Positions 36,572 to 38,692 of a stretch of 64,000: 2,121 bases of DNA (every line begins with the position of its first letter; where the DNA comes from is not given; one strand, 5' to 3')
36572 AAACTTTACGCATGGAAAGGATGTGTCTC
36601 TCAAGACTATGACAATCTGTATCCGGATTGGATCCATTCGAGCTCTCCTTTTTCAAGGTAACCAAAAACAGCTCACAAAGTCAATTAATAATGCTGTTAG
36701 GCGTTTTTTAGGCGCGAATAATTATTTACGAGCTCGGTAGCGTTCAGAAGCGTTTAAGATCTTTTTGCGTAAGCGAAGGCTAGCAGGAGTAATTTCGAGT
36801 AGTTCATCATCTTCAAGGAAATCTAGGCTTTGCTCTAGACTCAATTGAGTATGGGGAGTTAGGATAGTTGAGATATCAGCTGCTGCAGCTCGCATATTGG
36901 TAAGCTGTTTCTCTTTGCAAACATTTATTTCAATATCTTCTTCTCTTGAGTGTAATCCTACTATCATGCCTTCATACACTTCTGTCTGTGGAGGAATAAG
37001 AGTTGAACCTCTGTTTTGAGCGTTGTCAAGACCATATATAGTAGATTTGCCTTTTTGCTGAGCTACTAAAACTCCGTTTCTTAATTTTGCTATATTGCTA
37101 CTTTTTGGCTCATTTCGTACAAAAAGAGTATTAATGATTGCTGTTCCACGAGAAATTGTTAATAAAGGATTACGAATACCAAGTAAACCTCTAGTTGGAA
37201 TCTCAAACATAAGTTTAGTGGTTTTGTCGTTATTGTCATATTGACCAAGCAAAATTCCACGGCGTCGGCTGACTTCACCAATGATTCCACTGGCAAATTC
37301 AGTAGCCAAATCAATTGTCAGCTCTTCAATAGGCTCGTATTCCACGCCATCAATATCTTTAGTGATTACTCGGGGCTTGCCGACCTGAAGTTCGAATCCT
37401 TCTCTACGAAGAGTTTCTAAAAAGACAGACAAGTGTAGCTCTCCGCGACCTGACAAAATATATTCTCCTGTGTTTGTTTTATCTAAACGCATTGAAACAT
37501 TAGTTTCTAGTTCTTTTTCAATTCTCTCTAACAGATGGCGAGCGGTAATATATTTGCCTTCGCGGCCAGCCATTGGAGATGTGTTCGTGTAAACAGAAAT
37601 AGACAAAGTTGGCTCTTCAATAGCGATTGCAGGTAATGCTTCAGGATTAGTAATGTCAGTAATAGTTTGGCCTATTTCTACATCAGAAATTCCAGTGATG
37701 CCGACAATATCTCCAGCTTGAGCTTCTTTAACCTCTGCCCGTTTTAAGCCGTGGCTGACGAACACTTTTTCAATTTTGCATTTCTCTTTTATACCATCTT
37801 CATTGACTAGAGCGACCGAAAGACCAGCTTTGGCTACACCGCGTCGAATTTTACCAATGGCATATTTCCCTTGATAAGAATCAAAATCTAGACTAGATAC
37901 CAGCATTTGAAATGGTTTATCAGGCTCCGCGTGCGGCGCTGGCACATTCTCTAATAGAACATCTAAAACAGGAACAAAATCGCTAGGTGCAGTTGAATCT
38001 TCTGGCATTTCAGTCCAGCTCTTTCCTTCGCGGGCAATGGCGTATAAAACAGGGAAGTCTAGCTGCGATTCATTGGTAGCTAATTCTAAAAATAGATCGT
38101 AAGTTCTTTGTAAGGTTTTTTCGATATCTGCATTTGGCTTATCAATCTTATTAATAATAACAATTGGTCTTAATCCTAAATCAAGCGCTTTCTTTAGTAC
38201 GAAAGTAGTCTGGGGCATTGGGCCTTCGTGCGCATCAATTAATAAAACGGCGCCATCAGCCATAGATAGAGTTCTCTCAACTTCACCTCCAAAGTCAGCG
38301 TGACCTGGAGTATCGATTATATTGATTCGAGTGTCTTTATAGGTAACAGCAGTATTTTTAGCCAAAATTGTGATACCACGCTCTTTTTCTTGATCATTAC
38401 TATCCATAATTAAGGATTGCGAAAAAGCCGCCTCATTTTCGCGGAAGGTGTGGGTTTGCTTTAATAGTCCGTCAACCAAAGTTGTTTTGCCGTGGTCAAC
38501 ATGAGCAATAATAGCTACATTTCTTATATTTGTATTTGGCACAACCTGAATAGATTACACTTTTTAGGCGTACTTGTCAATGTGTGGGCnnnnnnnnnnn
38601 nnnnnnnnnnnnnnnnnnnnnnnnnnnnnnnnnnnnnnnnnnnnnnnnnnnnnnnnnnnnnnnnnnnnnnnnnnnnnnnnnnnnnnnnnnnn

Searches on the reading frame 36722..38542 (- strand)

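Call 12: search_protein_families(library=pfam, proteins=[window:36722-38542:-], max_evalue=0.001)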
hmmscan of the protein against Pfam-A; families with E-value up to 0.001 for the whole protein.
window:36722-38542:- (606 aa): 7 families
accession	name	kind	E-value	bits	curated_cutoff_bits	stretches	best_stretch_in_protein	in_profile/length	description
PF00009.33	GTP_EFTU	-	2.3e-56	190.8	26.5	1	5-200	2-186/188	Elongation factor Tu GTP binding domain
PF21018.2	BipA_C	-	3.7e-43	146.2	23.8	1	489-597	1-109/110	TypA/BipA C-terminal domain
PF00679.30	EFG_C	-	6.4e-13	49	27.9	1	402-481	3-82/89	Elongation factor G C-terminus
PF22042.2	EF-G_D2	-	4.3e-10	40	27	1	210-296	1-83/84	Elongation factor G domain 2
PF03144.31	GTP_EFTU_D2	-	5.6e-10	40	30.3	1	225-295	1-73/73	Elongation factor Tu domain 2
PF14492.12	EFG_III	-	7.9e-07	29.5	27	1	337-388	21-74/75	Elongation Factor G, domain III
PF01926.29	MMR_HSR1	-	9.2e-05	23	21.9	1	49-132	24-113/113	50S ribosome-binding GTPase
